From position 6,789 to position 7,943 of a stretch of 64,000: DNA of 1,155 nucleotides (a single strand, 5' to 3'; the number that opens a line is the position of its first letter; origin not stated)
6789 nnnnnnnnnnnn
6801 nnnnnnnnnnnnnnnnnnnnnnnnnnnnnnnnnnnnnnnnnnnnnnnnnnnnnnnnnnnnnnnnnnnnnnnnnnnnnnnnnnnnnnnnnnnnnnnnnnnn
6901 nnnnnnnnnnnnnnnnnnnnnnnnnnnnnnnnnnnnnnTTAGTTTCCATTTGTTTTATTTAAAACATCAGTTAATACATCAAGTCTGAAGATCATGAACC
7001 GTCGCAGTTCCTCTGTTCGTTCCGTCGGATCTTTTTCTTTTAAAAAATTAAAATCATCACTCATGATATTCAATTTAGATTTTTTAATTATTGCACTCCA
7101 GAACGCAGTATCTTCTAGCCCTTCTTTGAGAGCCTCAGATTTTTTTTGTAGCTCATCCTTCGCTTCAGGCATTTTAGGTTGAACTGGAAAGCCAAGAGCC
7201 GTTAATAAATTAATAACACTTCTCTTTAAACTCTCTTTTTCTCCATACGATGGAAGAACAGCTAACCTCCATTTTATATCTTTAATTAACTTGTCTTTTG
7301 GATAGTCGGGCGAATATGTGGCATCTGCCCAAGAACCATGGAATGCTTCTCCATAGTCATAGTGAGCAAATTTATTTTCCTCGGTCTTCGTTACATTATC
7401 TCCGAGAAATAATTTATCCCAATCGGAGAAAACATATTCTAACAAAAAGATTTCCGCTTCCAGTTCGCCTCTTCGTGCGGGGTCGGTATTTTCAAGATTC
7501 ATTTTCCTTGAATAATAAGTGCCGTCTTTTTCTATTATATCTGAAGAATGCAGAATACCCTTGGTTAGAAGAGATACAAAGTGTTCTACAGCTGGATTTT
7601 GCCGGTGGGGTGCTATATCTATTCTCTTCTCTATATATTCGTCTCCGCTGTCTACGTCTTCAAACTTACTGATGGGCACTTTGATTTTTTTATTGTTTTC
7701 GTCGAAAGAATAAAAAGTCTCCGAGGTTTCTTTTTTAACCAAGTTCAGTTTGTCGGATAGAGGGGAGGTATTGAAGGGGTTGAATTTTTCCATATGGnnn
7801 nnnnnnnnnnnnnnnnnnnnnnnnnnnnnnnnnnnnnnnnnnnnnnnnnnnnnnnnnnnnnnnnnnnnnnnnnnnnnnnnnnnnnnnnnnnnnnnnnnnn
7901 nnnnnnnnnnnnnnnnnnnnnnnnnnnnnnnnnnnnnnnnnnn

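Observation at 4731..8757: thyA and folA are co-transcribed with two uncharacterised genes between them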

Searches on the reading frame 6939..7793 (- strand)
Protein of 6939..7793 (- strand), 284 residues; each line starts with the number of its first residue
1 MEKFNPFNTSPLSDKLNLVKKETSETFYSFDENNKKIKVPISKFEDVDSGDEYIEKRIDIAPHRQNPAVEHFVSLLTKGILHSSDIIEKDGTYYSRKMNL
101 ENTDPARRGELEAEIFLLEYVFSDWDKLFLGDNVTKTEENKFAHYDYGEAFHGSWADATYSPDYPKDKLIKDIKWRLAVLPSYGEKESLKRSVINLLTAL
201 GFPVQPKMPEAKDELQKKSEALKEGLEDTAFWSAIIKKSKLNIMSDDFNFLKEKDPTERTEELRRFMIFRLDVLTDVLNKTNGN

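Call 3: search_protein_families(library=pfam, proteins=[window:6939-7793:-], max_evalue=1)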
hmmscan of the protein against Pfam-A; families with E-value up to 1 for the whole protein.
window:6939-7793:- (284 aa): 1 family
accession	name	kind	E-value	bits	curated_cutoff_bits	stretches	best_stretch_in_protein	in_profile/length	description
PF22315.2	PF0095-like_C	-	0.062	14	27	0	244-267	5-27/43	PF0095-like, C-terminal domain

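Call 4: search_protein_families(library=ncbifam, proteins=[window:6939-7793:-], max_evalue=1)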
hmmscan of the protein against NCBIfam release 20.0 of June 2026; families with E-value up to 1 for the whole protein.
window:6939-7793:- (284 aa): 3 families
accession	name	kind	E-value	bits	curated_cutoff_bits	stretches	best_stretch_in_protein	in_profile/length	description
TIGR04447.1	PatC_TenC_TruC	domain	0.12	12.8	30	1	225-250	2-27/34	cyanobactin biosynthesis PatC/TenC/TruC family protein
NF005538.0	PRK07200.1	equivalog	0.12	11.3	453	1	173-222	191-240/396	knotted carbamoyltransferase YgeW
NF045738.1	MPN121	equivalog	0.16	12.2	150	0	33-89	3-59/122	MPN121 family protein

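Call 8: find_homologous_proteins(query=window:6939-7793:-)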
Query window:6939-7793:- (284 aa): 4 proteins with E <= 0.001 among 1632 candidates.
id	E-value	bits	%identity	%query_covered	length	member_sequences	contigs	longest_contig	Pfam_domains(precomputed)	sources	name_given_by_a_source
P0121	2.5e-185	633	100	100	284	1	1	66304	-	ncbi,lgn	-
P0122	1.2e-120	420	68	100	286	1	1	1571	-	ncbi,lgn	-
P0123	5.2e-54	202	41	99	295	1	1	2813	-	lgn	-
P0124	8.6e-25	106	35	83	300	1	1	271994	-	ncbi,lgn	ncbi:MAG: hypothetical protein WCG55_03125 [bacterium]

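Call 9: search_protein_families(library=phrogs, proteins=[window:6939-7793:-], max_evalue=0.1)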
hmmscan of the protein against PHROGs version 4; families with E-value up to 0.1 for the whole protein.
window:6939-7793:- (284 aa): 0 families

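Call 11: find_encoding_contigs(protein=P0124, flank=10000, max_places=3)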
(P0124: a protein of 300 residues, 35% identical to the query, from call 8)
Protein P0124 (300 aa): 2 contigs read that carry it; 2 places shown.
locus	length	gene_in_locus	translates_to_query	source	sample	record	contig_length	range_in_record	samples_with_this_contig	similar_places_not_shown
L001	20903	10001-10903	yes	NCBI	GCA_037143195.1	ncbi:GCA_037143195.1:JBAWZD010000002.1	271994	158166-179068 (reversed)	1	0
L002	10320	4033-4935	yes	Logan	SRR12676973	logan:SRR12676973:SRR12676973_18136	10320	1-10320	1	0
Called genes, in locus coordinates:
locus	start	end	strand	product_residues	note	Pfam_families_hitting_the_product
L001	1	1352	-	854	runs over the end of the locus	PF00690:Cation_ATPase_N, PF00122:E1-E2_ATPase, PF00702:Hydrolase, PF13246:Cation_ATPase, PF00689:Cation_ATPase_C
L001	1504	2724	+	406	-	-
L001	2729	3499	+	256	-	PF00583:Acetyltransf_1 (weak)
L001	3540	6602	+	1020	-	PF18998:Flg_new_2, PF01471:PG_binding_1 (faint)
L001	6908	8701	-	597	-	PF11999:Ice_binding, PF04203:Sortase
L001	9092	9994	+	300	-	-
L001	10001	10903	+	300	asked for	-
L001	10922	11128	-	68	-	-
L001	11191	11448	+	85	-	-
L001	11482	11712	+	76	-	-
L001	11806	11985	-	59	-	-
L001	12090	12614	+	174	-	-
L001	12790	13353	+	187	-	-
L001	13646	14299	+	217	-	PF01471:PG_binding_1, PF16656:Pur_ac_phosph_N (weak)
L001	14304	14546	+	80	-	PF04226:Transgly_assoc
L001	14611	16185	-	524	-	PF19078:Big_12, PF24684:Vgb_lyase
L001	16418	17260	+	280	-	-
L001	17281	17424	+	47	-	-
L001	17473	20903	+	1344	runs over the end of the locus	PF01839:FG-GAP (faint), PF13517:FG-GAP_3, PF13620:CarboxypepD_reg (weak), PF22904:NOMO1-like_2nd (weak)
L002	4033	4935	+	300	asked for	-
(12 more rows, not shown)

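Call 22: find_encoding_contigs(protein=P0123, flank=10000, max_places=3)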
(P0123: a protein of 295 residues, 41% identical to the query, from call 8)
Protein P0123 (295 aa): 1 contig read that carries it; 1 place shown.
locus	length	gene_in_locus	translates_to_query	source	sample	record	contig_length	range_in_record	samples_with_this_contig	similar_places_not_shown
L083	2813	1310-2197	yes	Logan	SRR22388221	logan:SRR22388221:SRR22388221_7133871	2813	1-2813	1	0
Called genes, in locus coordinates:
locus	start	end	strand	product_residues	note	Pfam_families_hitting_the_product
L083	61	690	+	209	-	PF04199:Cyclase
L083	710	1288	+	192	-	PF04279:IspA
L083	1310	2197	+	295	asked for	-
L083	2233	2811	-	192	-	?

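Call 23: find_encoding_contigs(protein=P0122, flank=10000, max_places=3)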
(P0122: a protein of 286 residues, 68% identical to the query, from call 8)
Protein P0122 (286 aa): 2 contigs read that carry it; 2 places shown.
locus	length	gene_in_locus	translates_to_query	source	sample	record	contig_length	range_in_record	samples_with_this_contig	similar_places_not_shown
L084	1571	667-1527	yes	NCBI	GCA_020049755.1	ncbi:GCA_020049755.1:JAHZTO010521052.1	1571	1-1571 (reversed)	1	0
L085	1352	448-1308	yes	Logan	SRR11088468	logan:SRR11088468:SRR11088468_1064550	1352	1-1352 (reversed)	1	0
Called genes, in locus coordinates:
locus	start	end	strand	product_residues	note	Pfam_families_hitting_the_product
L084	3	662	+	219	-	?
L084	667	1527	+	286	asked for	-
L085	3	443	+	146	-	?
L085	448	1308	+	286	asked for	-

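Call 40: search_solved_structures(query=A3, max_evalue=1)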
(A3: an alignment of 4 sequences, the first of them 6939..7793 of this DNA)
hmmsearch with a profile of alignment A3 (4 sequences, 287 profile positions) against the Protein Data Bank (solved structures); distinct sequences matched with E-value up to 1: 4.
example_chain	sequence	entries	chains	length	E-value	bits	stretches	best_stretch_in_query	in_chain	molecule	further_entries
8prs_A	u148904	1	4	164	0.022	17.2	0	75-96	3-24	nvBagel4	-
8pra_A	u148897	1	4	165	0.091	15.2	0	78-96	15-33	Cell surface protein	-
7pgz_AAA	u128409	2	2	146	0.27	13.6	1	35-106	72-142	NPH1-1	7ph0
8prd_A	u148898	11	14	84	0.46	12.9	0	75-96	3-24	Cell surface protein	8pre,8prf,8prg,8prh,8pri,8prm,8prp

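Call 46: predict_structure(alignment_id=A3)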
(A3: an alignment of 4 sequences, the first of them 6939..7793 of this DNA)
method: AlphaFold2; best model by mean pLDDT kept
length: 284 residues; sequences in the alignment: 4
mean_pLDDT: 60.4   pTM: 0.60
mean pLDDT of the five models: 60.4, 60.4, 58.8, 49.6, 47.6
residues with pLDDT >= 90: 1; 70-90: 80; 50-70: 120; < 50: 83
segments of 3 or more residues with pLDDT < 50: 1-14, 56-65, 84-86, 99-101, 125-134, 143-153, 181-206
pLDDT, mean of each block of 10 residues (from residue 1): 37 57 64 62 71 48 47 65 53 51 62 65 45 48 45 49 66 67 40 35 48 81 86 79 72 83 83 84 57
secondary structure, 60 per line:
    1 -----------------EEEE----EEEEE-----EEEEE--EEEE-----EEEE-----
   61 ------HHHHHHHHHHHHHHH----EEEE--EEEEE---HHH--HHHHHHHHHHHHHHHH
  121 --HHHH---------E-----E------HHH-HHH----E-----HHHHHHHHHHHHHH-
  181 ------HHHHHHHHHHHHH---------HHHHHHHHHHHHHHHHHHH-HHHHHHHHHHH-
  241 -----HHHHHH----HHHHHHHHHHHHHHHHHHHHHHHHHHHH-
elements in order: E18-21 E26-30 E36-40 E43-46 E52-55 H67-81 E86-89 E92-96 H105-120 H123-126 H166-179 H187-199 H209-227 H229-239 H246-251 H256-283

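Call 48: search_protein_representatives(alignment_id=A3)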
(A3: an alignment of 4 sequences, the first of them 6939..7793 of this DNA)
Query: 4 sequences, 287 profile positions. Proteins with E-value up to 0.001 (for the whole library): 134; up to 1e-10: 49; up to 1e-30: 30. The best 134 are listed.
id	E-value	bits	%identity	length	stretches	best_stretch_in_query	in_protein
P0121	3.4e-144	495.8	-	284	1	1-285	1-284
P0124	6.2e-119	412.9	-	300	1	7-287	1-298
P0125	1.7e-69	250.7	-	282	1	4-281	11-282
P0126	3.8e-68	246.2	-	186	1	103-283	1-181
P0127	1.6e-61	224.4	-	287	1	8-279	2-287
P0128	3.9e-60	219.9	-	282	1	4-282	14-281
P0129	1.2e-58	215.0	-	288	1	3-284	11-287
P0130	3.0e-56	207.1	-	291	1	45-283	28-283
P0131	1.5e-53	198.3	-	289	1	13-283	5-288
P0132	1.2e-48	182.2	-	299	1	4-283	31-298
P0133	6.9e-48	179.7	-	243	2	42-177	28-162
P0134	4.5e-47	177.1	-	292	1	1-280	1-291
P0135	2.5e-46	174.6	-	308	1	2-285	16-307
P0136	9.1e-44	166.2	-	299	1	5-277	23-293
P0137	2.7e-43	164.7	-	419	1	4-283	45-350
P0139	3.1e-40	154.6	-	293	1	3-279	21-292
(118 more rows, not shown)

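Call 52: search_protein_families(library=pfam, alignment_id=A4, max_evalue=0.01)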
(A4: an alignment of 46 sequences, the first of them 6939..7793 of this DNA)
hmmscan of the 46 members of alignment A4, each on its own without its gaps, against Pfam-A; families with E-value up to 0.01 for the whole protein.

A. member 1, window:6939-7793:- (284 aa): 0 families

B. families by the number of members that match (of 46 scanned): 14 families
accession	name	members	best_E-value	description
PF13604.12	AAA_30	1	0.00056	AAA domain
PF24883.2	NPHP3_N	1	0.00061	Nephrocystin 3, N-terminal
PF02224.24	Cytidylate_kin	1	0.00075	Cytidylate kinase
PF16654.10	DAPDH_C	1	0.0012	Diaminopimelic acid dehydrogenase C-terminal domain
PF02367.23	TsaE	1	0.0013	Threonylcarbamoyl adenosine biosynthesis protein TsaE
PF13481.12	AAA_25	1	0.0017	AAA domain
PF02223.23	Thymidylate_kin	1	0.0023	Thymidylate kinase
PF13401.12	AAA_22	1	0.0024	AAA domain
PF20000.4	fvmX2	1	0.0034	FtsH ternary system domain X2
PF17005.11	WD40_like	1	0.0047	WD40-like domain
PF24098.1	DUF7380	1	0.0051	Domain of unknown function (DUF7380)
PF05596.16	Taeniidae_ag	1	0.007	Taeniidae antigen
PF21111.3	CDI_toxin_EC869_like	1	0.0081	CDI toxin restriction endonuclease-like domain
PF13376.11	OmdA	1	0.0088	Bacteriocin-protection, YdeI or OmpD-Associated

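Call 56: find_related_loci(query=A5, collection=metagenome_contigs, flank=6000)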
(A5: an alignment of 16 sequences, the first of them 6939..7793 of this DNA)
Query A5 (284 aa) in metagenome_contigs; peptide patterns used: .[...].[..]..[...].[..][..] (x = any residue, [..] = any of these).
72 stretches matched a pattern; 5 encode a relative of the query (tblastn E <= 1e-3); 5 distinct loci.
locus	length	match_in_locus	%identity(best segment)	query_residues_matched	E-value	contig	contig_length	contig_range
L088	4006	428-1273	41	3-282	6e-62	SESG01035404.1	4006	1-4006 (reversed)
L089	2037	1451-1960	40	1-151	6e-33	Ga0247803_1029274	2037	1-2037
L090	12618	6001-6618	37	46-277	6e-33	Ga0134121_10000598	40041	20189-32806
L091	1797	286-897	30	2-241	2e-21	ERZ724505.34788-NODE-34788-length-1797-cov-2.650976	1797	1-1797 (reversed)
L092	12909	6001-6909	32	5-280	6e-33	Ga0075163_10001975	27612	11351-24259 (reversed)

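Call 60: search_protein_families(library=pfam, proteins=[L092:5866-7722:+, L092:8282-8818:+, L092:2648-3193:-, L092:9871-10590:-, L092:4410-4811:-, L092:1738-2184:-, L092:903-1592:-, L092:359-958:-], max_evalue=0.01)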
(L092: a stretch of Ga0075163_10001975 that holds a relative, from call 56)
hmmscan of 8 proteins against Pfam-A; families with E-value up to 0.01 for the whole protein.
L092:5866-7722:+ (618 aa): 13 families
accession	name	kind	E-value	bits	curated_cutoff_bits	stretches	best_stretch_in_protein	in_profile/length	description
PF13401.12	AAA_22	-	1.2e-05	26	27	1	380-440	5-56/130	AAA domain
PF02224.24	Cytidylate_kin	-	3.4e-05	24.1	26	1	383-427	1-46/211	Cytidylate kinase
PF02223.23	Thymidylate_kin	-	7.3e-05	23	27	1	385-487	1-87/185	Thymidylate kinase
PF24883.2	NPHP3_N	-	0.00012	22.8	24.8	1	376-431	15-68/164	Nephrocystin 3, N-terminal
PF13604.12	AAA_30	-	0.00053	20.2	27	1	367-407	4-45/191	AAA domain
PF13481.12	AAA_25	-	0.00059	20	27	1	351-441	4-98/195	AAA domain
PF02367.23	TsaE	-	0.0022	18.4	26.6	1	372-406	13-47/128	Threonylcarbamoyl adenosine biosynthesis protein TsaE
PF13173.12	AAA_14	-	0.0025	18.3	27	1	380-441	2-57/129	AAA domain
PF00931.28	NB-ARC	-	0.004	16.9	23.5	0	371-462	11-98/248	NB-ARC domain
PF13238.12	AAA_18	-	0.0043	18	29.4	0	383-486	1-78/128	AAA domain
PF00004.35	AAA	-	0.0047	17.8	21.2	0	385-428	3-35/131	ATPase family associated with various cellular activities (AAA)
PF05729.18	NACHT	-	0.0069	16.7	26.7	0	381-432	1-52/167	NACHT domain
PF13671.12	AAA_33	-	0.0099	16.6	27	0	382-426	1-40/143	AAA domain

L092:8282-8818:+ (178 aa): 2 families
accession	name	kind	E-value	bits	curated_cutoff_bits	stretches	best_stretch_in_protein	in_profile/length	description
PF22769.1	DCD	-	8.8e-37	127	27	1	2-143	1-151/153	dCTP deaminase-like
PF22569.1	DCD_C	-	0.0072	16.1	22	0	124-165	144-185/192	2'-deoxycytidine 5'-triphosphate deaminase (DCD), C-terminal domain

L092:2648-3193:- (181 aa): 1 family
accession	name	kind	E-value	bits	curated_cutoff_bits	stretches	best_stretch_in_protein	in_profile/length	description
PF05014.21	Nuc_deoxyrib_tr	-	3.7e-16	59.7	28.8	1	46-146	1-100/117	Nucleoside 2-deoxyribosyltransferase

L092:9871-10590:- (239 aa): 1 family
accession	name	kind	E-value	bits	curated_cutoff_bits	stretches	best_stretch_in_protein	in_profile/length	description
PF01996.21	F420_ligase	-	5.8e-37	127.8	25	1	7-200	3-217/218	F420-0:Gamma-glutamyl ligase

L092:4410-4811:- (133 aa): 0 families

L092:1738-2184:- (148 aa): 0 families

L092:903-1592:- (229 aa): 0 families

L092:359-958:- (199 aa): 1 family
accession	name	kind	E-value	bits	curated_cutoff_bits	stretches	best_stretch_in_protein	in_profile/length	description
PF01928.26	CYTH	-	7.9e-16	58.8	23.2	1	20-177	1-173/179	CYTH domain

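Call 61: find_homologous_proteins(query=A4, max_evalue=0.00001)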
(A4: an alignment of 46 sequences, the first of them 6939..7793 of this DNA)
Query A4 (46 sequences) (284 aa, profile of the alignment): 5 proteins with E <= 0.00001 among 8000 candidates.
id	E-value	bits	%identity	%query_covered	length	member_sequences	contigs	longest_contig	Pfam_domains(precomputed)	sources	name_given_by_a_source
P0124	3.7e-68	248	35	83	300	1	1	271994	-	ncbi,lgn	ncbi:MAG: hypothetical protein WCG55_03125 [bacterium]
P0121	3.3e-67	245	100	100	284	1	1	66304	-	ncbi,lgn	-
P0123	4.9e-66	241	41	99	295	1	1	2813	-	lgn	-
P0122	5.5e-64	234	68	100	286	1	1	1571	-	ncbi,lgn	-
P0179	1.7e-49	187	27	73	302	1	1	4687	-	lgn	-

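Call 63: find_encoding_contigs(protein=P0125, flank=6000, max_places=3)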
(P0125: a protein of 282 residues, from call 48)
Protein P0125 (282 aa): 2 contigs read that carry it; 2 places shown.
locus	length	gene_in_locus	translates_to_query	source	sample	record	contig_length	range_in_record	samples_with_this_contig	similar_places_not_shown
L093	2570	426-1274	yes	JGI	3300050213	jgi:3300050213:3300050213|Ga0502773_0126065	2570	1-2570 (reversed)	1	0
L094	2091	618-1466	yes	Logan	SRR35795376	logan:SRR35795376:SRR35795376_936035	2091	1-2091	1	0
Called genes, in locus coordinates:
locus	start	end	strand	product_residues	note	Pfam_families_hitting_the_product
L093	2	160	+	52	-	?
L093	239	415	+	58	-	PF00186:DHFR_1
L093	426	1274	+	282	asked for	-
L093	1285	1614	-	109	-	PF03819:MazG (faint), PF12643:MazG-like (weak)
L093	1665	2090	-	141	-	PF03946:Ribosomal_L11_N, PF00298:Ribosomal_L11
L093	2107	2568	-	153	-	?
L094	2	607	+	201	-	?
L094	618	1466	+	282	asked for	-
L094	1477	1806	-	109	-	PF03819:MazG (faint), PF12643:MazG-like (weak)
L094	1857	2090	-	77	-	?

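Call 64: find_encoding_contigs(protein=P0127, flank=6000, max_places=3)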
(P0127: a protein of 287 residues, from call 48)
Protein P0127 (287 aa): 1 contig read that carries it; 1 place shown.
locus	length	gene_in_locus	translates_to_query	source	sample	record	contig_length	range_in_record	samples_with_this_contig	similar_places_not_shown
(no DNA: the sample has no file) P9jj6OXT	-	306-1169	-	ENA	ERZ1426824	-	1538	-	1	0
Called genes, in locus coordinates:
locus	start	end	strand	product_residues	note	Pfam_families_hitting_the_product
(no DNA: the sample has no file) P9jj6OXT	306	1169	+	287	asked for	-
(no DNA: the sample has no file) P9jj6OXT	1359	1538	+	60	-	?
